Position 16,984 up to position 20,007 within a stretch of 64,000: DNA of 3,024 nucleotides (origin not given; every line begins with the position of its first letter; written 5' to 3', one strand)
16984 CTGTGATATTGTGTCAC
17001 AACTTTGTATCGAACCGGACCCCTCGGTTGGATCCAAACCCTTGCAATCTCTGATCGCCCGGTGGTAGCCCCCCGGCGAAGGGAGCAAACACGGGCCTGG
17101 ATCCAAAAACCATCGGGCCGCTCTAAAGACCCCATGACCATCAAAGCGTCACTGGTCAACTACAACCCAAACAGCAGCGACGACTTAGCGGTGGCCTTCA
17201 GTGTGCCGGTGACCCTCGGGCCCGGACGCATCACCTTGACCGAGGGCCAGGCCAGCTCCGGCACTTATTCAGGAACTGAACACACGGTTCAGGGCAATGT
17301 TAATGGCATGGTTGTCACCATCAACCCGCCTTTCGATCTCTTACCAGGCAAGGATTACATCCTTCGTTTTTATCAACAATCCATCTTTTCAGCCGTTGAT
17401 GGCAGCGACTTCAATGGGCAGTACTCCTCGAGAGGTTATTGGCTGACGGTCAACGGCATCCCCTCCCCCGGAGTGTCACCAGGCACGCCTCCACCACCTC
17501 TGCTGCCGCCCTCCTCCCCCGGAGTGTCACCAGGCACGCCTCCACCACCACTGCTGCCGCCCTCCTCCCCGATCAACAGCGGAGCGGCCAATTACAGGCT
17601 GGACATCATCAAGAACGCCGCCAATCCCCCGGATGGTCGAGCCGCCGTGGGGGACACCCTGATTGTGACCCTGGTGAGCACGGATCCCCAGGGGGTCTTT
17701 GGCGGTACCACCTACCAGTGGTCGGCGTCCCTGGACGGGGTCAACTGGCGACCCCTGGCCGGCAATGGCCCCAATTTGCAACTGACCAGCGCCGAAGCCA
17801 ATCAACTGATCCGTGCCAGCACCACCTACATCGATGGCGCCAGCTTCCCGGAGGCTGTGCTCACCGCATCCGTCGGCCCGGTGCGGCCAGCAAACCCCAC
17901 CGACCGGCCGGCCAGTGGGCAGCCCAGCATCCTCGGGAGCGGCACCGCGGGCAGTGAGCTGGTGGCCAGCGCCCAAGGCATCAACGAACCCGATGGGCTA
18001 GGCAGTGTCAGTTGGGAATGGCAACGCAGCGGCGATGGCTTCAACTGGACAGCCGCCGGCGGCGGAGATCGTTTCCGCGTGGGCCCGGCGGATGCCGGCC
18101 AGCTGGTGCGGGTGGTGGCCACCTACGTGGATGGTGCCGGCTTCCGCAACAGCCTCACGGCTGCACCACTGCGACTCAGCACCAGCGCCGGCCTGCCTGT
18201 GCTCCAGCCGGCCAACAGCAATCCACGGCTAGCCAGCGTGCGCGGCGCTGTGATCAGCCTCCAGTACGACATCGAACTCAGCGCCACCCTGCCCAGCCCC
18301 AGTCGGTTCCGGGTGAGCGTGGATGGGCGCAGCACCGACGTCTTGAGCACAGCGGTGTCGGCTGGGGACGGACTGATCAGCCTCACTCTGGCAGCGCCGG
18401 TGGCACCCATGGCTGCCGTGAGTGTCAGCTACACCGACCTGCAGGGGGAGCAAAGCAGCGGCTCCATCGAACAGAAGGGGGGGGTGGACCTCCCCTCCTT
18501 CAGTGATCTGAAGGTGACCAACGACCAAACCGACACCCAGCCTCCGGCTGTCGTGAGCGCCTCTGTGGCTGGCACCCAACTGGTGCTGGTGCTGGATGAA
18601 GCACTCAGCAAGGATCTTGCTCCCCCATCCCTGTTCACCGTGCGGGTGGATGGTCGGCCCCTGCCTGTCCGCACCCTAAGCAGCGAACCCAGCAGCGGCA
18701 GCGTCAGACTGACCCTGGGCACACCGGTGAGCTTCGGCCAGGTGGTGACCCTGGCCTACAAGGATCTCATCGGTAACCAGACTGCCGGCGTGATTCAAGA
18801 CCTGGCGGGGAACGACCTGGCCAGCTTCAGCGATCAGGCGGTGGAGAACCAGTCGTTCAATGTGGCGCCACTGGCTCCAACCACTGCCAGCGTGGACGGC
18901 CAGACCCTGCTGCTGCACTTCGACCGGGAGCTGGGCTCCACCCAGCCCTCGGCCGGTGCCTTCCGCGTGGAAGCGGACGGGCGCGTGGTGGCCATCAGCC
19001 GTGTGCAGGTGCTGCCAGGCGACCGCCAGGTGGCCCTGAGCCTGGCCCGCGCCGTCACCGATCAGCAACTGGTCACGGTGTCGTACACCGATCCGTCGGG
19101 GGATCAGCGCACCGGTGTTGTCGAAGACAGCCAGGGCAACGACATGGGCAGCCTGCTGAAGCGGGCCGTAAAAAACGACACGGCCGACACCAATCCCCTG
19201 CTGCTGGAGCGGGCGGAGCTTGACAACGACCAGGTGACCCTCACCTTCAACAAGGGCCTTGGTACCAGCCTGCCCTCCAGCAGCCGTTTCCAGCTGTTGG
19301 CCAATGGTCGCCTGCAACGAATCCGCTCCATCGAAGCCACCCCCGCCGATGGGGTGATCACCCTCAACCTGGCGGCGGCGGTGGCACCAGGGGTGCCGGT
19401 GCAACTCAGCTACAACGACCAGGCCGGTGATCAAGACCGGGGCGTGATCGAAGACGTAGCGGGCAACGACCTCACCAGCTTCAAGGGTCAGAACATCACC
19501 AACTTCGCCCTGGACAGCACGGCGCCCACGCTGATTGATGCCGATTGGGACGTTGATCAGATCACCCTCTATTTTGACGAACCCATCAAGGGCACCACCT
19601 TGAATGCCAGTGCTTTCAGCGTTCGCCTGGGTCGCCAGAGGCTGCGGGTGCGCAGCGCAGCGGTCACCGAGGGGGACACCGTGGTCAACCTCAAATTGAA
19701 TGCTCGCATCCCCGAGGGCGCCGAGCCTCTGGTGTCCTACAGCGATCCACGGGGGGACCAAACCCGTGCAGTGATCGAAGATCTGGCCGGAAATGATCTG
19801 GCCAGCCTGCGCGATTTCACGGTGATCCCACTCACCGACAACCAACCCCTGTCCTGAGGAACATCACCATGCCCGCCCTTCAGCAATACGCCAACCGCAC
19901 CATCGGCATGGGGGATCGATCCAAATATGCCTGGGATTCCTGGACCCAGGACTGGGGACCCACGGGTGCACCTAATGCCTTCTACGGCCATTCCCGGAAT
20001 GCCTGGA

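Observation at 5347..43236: Six-member family: a fixed 5xSwmB C-terminal cassette carrying interchangeable N-terminal heads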

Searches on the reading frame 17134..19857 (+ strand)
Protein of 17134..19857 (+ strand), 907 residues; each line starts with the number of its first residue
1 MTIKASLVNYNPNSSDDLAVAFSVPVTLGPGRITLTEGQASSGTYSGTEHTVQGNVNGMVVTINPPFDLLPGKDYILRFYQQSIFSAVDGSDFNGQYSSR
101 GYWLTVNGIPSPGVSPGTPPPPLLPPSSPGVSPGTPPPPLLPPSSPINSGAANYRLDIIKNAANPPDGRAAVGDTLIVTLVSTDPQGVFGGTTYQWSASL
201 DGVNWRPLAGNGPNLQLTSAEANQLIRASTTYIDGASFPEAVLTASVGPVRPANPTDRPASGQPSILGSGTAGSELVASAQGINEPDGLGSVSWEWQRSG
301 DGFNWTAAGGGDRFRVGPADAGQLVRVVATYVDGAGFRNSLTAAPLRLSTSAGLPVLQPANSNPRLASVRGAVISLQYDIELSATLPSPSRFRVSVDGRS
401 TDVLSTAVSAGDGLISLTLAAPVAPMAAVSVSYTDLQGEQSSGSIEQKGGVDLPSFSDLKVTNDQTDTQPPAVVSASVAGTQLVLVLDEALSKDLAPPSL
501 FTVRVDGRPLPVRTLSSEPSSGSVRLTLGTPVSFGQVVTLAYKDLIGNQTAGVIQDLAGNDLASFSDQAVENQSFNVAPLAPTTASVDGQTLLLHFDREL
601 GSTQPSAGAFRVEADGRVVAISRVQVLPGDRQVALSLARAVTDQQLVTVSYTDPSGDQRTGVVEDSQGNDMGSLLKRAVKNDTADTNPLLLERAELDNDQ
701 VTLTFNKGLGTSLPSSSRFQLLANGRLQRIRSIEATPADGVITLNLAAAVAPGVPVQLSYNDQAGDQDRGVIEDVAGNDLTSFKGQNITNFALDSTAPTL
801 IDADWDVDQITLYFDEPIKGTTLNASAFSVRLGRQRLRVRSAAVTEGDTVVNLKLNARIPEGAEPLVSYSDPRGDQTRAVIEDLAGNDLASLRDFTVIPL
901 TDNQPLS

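Call 3: search_protein_families(library=pfam, proteins=[window:17134-19857:+], max_evalue=0.01)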
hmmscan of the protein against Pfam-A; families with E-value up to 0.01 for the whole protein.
window:17134-19857:+ (907 aa): 3 families
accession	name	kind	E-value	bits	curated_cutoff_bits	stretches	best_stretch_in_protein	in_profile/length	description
PF13753.12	SWM_repeat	-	4.3e-63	210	27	5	582-655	8-85/86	Putative flagellar system-associated repeat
PF13205.12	Big_5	-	4.2e-08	34.3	23.6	0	790-891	4-97/105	Bacterial Ig-like domain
PF10989.13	DUF2808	-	0.0073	16.8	25.3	0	504-544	70-111/146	Protein of unknown function (DUF2808)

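Call 36: search_protein_families(library=ncbifam, proteins=[window:17134-19854:+], max_evalue=0.001)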
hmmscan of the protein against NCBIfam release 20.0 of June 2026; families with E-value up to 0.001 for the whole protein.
window:17134-19854:+ (907 aa): 1 family
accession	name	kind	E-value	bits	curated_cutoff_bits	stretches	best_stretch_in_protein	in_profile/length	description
TIGR02059.1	swm_rep_I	domain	1.3e-38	131.2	40.1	3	582-656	23-100/101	cyanobacterial long protein repeat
